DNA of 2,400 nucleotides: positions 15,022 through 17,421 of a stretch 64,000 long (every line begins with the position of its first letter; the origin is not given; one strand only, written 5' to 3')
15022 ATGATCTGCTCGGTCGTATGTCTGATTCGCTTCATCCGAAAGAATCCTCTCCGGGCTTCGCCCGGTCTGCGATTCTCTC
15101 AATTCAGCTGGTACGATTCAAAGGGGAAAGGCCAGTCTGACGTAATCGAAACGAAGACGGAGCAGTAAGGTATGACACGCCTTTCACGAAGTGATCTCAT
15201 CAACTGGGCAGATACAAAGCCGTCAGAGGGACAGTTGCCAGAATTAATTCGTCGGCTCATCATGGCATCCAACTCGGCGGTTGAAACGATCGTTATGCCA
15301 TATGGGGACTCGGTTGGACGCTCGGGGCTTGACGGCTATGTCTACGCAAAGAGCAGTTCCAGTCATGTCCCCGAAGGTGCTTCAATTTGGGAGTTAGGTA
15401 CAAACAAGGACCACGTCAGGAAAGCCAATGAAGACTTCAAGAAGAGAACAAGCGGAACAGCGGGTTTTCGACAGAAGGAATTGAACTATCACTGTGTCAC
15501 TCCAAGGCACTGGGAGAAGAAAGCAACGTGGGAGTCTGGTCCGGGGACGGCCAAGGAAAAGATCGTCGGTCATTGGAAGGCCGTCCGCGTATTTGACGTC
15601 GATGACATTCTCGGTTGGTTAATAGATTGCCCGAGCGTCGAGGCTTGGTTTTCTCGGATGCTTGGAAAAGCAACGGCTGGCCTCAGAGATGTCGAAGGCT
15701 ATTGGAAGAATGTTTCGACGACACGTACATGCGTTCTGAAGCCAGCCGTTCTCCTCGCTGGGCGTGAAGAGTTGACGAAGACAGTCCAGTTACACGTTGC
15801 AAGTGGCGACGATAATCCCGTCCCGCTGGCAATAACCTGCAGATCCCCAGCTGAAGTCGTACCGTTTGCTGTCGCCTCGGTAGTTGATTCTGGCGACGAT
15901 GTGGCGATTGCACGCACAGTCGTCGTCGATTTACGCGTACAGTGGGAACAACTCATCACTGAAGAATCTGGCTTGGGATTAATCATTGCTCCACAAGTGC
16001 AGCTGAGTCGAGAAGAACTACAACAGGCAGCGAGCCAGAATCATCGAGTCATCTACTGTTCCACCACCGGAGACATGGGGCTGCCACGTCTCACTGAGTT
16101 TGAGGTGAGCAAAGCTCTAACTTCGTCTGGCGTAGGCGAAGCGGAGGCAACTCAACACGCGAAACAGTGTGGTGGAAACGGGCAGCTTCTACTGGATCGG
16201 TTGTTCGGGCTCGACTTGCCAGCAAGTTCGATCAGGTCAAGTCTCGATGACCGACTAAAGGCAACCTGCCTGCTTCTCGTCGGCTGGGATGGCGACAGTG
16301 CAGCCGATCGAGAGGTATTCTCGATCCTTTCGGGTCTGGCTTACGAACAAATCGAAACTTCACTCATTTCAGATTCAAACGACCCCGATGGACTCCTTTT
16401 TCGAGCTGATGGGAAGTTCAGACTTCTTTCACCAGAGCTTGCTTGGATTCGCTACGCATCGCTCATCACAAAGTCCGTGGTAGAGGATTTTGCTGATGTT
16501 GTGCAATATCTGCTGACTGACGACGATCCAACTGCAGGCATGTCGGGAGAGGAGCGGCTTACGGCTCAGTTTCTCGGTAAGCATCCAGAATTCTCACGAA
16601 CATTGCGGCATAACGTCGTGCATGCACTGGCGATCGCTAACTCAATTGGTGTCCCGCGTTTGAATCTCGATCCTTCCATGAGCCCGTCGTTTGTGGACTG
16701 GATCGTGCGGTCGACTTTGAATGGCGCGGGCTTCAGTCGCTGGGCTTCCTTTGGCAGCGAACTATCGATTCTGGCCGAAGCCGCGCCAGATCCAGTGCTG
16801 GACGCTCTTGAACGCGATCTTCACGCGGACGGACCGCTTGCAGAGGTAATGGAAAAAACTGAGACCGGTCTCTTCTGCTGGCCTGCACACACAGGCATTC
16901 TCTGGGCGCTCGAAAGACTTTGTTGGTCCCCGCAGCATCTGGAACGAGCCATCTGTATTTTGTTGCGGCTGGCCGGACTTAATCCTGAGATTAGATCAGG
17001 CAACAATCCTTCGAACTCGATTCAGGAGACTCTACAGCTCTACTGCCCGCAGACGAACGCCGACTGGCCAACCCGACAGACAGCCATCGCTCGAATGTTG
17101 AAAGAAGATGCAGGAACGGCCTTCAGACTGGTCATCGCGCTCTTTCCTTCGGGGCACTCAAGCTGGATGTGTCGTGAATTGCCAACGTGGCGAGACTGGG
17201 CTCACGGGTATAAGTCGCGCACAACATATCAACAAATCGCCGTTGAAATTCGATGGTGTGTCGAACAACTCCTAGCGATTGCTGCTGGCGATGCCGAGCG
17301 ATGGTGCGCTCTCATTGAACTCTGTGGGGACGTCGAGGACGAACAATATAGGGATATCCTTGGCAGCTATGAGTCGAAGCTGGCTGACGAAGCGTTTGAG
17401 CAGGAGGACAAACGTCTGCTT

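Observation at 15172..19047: Intact 1291-aa orphan protein is the main island cargo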

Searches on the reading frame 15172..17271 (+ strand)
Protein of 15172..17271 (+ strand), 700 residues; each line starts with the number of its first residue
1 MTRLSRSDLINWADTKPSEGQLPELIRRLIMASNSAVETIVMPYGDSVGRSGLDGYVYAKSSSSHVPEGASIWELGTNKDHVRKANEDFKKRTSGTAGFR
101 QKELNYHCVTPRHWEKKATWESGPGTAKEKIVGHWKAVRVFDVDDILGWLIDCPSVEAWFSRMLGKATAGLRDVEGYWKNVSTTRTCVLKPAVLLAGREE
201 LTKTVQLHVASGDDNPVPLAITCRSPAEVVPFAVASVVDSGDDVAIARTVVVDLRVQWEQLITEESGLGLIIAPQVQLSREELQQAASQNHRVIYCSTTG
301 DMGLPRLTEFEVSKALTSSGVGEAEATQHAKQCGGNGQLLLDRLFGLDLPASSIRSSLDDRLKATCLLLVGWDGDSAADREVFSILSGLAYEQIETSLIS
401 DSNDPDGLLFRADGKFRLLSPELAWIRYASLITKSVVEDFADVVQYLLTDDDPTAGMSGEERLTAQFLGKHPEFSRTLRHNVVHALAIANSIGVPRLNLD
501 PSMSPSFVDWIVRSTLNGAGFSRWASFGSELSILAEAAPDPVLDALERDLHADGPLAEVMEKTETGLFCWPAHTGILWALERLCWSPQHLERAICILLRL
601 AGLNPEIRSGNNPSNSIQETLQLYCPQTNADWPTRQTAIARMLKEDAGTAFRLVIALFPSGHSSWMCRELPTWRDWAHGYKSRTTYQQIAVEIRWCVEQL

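Call 60: search_protein_representatives(alignment_id=A5)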
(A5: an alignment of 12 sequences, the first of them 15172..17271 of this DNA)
Query: 12 sequences, 696 profile positions. Proteins with E-value up to 0.001 (for the whole library): 6734; up to 1e-10: 5437; up to 1e-30: 3819. The best 150 are listed.
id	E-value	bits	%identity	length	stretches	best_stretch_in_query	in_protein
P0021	1.3e-249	846.6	-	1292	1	2-696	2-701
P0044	9.3e-247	837.1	-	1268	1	2-696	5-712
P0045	4.2e-228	775.5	-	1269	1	4-694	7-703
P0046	1.7e-227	773.5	-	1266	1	3-696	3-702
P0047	1.8e-227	773.4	-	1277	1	3-694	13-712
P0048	3.1e-227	772.6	-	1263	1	7-690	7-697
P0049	5.3e-226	768.5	-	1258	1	4-694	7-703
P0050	2.6e-225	766.2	-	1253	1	3-696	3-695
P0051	1.2e-224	764.1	-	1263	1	3-695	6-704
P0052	1.8e-224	763.5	-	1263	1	4-695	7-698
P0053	3.1e-224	762.7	-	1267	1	2-684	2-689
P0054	3.0e-222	756.1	-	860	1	3-695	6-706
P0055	4.9e-222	755.4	-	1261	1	5-680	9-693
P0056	8.0e-222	754.7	-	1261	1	2-695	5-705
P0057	1.6e-221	753.7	-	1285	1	6-695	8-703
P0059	6.2e-221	751.8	-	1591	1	5-696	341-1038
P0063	2.0e-220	750.1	-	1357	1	4-696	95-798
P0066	1.0e-219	747.8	-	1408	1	6-695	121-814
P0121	2.8e-211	719.9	-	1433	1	5-695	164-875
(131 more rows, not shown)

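Call 69: find_related_loci(query=A5, collection=genome_contigs, flank=8000)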
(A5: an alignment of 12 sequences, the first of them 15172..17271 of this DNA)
Query A5 (700 aa) in genome_contigs; peptide patterns used: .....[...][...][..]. (x = any residue, [..] = any of these).
337 stretches matched a pattern; 324 encode a relative of the query (tblastn E <= 1e-3); the best 80 are kept; 80 distinct loci.
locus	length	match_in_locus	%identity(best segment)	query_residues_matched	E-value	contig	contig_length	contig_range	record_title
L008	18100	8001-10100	82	1-700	0e+0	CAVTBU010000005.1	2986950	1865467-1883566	MAG: Pirellulales bacterium isolate MFD02416.bin.1.42 genome assembly, contig: contig_12951, whole genome shotgun sequen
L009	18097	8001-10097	80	1-700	0e+0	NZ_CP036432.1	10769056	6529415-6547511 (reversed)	Stieleria magnilauensis strain TBK1r chromosome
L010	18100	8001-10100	75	1-700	0e+0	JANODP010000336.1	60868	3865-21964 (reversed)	MAG: Schlesneria sp. isolate VAR_17_metabat_110 VAR_17_k141_877075, whole genome shotgun sequence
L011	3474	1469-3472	74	1-669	0e+0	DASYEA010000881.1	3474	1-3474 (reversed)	MAG TPA_asm: Schlesneria sp. isolate SMAG_U4973 k141_1254935, whole genome shotgun sequence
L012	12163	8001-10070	42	2-700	4e-178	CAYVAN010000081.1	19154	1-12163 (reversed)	MAG TPA_asm: uncultured Rhodopirellula sp. isolate SRP268394_co1_174 genome assembly, contig: NODE_4856_length_19154_cov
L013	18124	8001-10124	32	8-697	2e-99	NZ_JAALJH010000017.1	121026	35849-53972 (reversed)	Aquisphaera insulae strain JC669 17, whole genome shotgun sequence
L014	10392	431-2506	33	5-690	7e-99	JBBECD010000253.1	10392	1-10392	MAG: Planctomycetaceae bacterium isolate LejiaF_58_20 Lejia_F_8871_length_10392_cov_12, whole genome shotgun sequence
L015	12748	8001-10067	31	4-685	3e-91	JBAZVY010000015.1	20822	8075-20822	MAG: Elusimicrobiota bacterium isolate SO_2017_GW1_264 NODE_9951_length_20822_cov_0.872433_OW334_2017, whole genome shot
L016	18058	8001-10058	30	9-688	3e-87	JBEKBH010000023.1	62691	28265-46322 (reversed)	MAG: Verrucomicrobiia bacterium isolate SPRUCE 131 SPRUCE_131_23, whole genome shotgun sequence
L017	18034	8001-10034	30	9-687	4e-86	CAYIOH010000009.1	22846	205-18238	MAG TPA_asm: uncultured Bifidobacteriaceae bacterium isolate ERP119705_co25_34 genome assembly, contig: NODE_1247_length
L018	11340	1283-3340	30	1-685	2e-81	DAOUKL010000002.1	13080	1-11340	MAG TPA_asm: Dehalococcoidia bacterium isolate S5_327 k113_1196149, whole genome shotgun sequence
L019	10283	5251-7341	28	7-700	4e-80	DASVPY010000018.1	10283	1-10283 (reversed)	MAG TPA_asm: Pyrinomonadaceae bacterium isolate SMAG_U3191 k141_259678, whole genome shotgun sequence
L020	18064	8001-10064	28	7-693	2e-78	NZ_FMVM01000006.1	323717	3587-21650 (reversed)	Paenibacillus polysaccharolyticus strain BL9, whole genome shotgun sequence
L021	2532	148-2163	28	1-674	2e-80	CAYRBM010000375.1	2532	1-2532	MAG TPA_asm: uncultured Odoribacter sp. isolate SRP220891_co1_185 genome assembly, contig: NODE_86626_length_2532_cov_5.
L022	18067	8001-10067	30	1-688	1e-77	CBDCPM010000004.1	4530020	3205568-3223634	MAG: Dehalococcoidia bacterium isolate e106aa75-8e7b-471b-8364-be862cd00600 genome assembly, contig: contig_4, whole gen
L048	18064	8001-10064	29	3-689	2e-67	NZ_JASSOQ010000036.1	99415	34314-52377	Lelliottia wanjuensis strain V104_15 NODE_19_length_99415_cov_18.931708, whole genome shotgun sequence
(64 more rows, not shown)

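Call 75: search_protein_families(library=pfam, alignment_id=A6, max_evalue=0.00001)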
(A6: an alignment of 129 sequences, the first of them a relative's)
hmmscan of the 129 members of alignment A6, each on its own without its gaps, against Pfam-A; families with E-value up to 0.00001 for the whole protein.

A. member 1, L008:7453-7830:- (126 aa): 0 families

B. families by the number of members that match (of 129 scanned): 71 families (the first 25 are shown)
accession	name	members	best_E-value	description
PF00589.27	Phage_integrase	4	8.5e-24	Phage integrase family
PF13776.11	DUF4172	3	1.1e-31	Domain of unknown function (DUF4172)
PF02661.23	Fic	3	1.6e-18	Fic/DOC family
PF01979.26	Amidohydro_1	2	1.2e-67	Amidohydrolase family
PF07804.18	HipA_C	2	1.3e-51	HipA-like C-terminal domain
PF07690.21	MFS_1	2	5.4e-46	Major Facilitator Superfamily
PF13657.11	Couple_hipA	2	3.4e-30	HipA N-terminal domain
PF07969.17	Amidohydro_3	2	1.6e-14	Amidohydrolase family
PF02796.21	HTH_7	2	5.4e-10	Helix-turn-helix domain of resolvase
PF03739.19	LptF_LptG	1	5.3e-77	Lipopolysaccharide export system permease LptF/LptG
PF03588.20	Leu_Phe_trans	1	1.1e-63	Leucyl/phenylalanyl-tRNA protein transferase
PF01555.25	N6_N4_Mtase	1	5.1e-56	DNA methylase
PF18135.7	Type_ISP_C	1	1.4e-49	Type ISP C-terminal specificity domain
PF00239.26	Resolvase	1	1.6e-38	Resolvase, N terminal domain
PF12834.13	Phage_int_SAM_2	1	2.7e-35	Phage integrase, N-terminal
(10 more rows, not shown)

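Call 76: search_protein_families(library=padloc, alignment_id=A6, max_evalue=0.00001)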
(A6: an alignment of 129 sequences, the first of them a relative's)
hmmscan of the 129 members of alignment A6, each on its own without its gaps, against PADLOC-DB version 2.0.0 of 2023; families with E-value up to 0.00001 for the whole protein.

A. member 1, L008:7453-7830:- (126 aa): 0 families

B. families by the number of members that match (of 129 scanned): 305 families (the first 25 are shown)
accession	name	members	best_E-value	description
PDLC03963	SoFic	3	8.7e-49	-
PDLC04966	PDC-S24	3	5.3e-19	-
PDLC04837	PDC-S04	3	1.7e-12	-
PDLC04836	PDC-S04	3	2e-12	-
PDLC04839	PDC-S04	3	1.7e-10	-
PDLC04840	PDC-S04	3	6e-07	-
PDLC03179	Specificity_I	2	9.5e-145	Type I specificity subunit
PDLC03079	Specificity_I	2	4.5e-62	Type I specificity subunit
PDLC04137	mad5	2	7.8e-58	mads_5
PDLC03127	Specificity_I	2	9.7e-57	Type I specificity subunit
PDLC03189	Specificity_I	2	3e-55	Type I specificity subunit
PDLC03109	Specificity_I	2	7.2e-54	Type I specificity subunit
PDLC03194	Specificity_I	2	7.7e-51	Type I specificity subunit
PDLC03119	Specificity_I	2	3.7e-43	Type I specificity subunit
PDLC03107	Specificity_I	2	4.5e-40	Type I specificity subunit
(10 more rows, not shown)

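Call 90: search_dna_similar(query=L048:7998-11756:+, collection=plasmids, mode=protein, max_evalue=1e-20, max_rows=30)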
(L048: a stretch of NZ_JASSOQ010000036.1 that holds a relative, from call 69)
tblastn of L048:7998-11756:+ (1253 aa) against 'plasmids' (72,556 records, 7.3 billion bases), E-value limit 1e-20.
Records with a match: 24; places in all: 24; records where one place covers at least 80% of the query: 20.
Best place of each record, by identity: <60% 24.
By first word of the organism name: Rhizobium 6; Shewanella 3; Cupriavidus 2; Ralstonia 2; Paracoccus 1; Ensifer 1; Aminobacter 1; Halioglobus 1; Acetobacter 1; Bradyrhizobium 1; and 5 more.
By predicted mobility (MOB-suite, as given by PLSDB): conjugative 11; non-mobilizable 8; mobilizable 5.
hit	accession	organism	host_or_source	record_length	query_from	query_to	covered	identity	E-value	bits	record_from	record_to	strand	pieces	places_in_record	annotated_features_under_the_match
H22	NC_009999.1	Shewanella baltica OS195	-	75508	17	1247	98%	30.8%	1e-142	487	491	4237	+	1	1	HigA family addiction module antitoxin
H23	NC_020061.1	Rhizobium tropici CIAT 899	Phaseolus vulgaris root nodule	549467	3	1247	99%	29.5%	3e-138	474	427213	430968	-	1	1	helix-turn-helix transcriptional regulator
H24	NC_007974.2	Cupriavidus metallidurans CH34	-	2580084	3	1244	99%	29.5%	8e-130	449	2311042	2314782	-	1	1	none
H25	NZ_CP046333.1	Cupriavidus metallidurans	sedimentation pond in a zinc factory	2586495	3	1244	99%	29.5%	8e-130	449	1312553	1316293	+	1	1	none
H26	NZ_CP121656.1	Rhizobium sp. CB3171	Calliandra calothyrsus,cell culture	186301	3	1245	99%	28.8%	1e-126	440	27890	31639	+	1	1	helix-turn-helix transcriptional regulator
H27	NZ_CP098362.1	Paracoccus sp. TOH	cell cuture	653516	3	1245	97%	29.3%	2e-126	481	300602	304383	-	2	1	hypothetical protein (x2)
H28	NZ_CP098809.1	Ensifer adhaerens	whole organism,soil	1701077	3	1247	99%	28.4%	1e-125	437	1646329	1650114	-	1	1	none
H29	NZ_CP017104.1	Rhizobium gallicum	Phaseolus vulgaris,Whole ...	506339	3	1245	99%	28.1%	5e-122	426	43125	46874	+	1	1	helix-turn-helix transcriptional regulator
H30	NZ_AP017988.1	Aminobacter sp. SS-2016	Lotus japoicus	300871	3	1246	99%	27.9%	3e-113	400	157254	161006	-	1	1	helix-turn-helix transcriptional regulator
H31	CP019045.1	Halioglobus pacificus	Pure cultured ...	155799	1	1247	100%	27.8%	8e-133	458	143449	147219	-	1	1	record has no annotation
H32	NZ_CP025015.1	Rhizobium leguminosarum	Lotus corniculatus,Bacteria culture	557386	3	1247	99%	27.7%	1e-124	434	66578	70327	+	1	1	helix-turn-helix transcriptional regulator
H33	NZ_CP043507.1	Acetobacter vaccinii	cell culture,blue berry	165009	3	1245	99%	27.2%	1e-99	359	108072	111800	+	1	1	helix-turn-helix transcriptional regulator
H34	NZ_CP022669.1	Rhizobium leguminosarum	single cell,root nodules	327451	3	1245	99%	27.0%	3e-114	403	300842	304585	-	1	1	helix-turn-helix transcriptional regulator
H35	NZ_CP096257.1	Bradyrhizobium barranii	Glycine max cv. AC Glengarry,Cell ...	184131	3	1216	97%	27.5%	7e-111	392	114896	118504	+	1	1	hypothetical protein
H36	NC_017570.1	Shewanella baltica BA175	-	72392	6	1241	99%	26.3%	1e-89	328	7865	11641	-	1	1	hypothetical protein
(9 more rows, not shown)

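Call 95: search_protein_families(library=pfam, proteins=[P0063, P0066, P0059, P0121], max_evalue=0.01)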
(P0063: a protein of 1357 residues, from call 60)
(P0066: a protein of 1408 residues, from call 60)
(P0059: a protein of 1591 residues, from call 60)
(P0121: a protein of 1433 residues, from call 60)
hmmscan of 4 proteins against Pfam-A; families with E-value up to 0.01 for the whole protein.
P0063 (1357 aa): 2 families
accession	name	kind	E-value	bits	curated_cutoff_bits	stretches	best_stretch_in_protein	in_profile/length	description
PF01381.28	HTH_3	-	2.6e-05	24.6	23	1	22-68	6-53/55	Helix-turn-helix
PF00356.27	LacI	-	0.0011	19.1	27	1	32-62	6-37/46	Bacterial regulatory proteins, lacI family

P0066 (1408 aa): 3 families
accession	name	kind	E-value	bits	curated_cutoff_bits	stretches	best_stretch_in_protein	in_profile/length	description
PF01381.28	HTH_3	-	1.9e-05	25.1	23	1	16-62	1-48/55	Helix-turn-helix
PF00356.27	LacI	-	0.0074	16.5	27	0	31-62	6-38/46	Bacterial regulatory proteins, lacI family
PF13545.12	HTH_Crp_2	-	0.0093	16.3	27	0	22-47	20-45/70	Crp-like helix-turn-helix domain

P0059 (1591 aa): 2 families
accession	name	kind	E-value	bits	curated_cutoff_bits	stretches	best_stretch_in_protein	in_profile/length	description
PF12840.13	HTH_20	-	0.001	19.4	27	1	152-199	5-50/51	Helix-turn-helix domain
PF13463.12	HTH_27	-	0.0015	19.2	22.2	1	156-202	7-53/68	Winged helix DNA-binding domain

P0121 (1433 aa): 1 family
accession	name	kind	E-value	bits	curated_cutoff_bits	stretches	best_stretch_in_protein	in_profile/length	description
PF01381.28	HTH_3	-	0.00061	20.2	23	1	85-133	5-52/55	Helix-turn-helix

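Call 103: find_related_loci(query=A5, collection=viral_contigs, flank=8000)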
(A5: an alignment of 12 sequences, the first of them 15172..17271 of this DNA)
Query A5 (700 aa) in viral_contigs; peptide patterns used: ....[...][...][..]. (x = any residue, [..] = any of these).
4 stretches matched a pattern; 2 encode a relative of the query (tblastn E <= 1e-3); 2 distinct loci.
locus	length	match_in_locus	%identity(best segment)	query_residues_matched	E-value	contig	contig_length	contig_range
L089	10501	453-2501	26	4-676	3e-53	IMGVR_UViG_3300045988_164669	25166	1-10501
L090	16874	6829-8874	27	1-675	3e-44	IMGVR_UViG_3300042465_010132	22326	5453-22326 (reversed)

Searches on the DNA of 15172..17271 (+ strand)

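Call 86: search_dna_similar(query=L048:8001-11800:+, collection=ecoli_genomes, mode=distant, max_rows=10)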
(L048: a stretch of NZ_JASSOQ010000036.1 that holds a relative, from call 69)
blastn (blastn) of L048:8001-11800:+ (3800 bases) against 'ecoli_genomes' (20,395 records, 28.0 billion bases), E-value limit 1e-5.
No match.
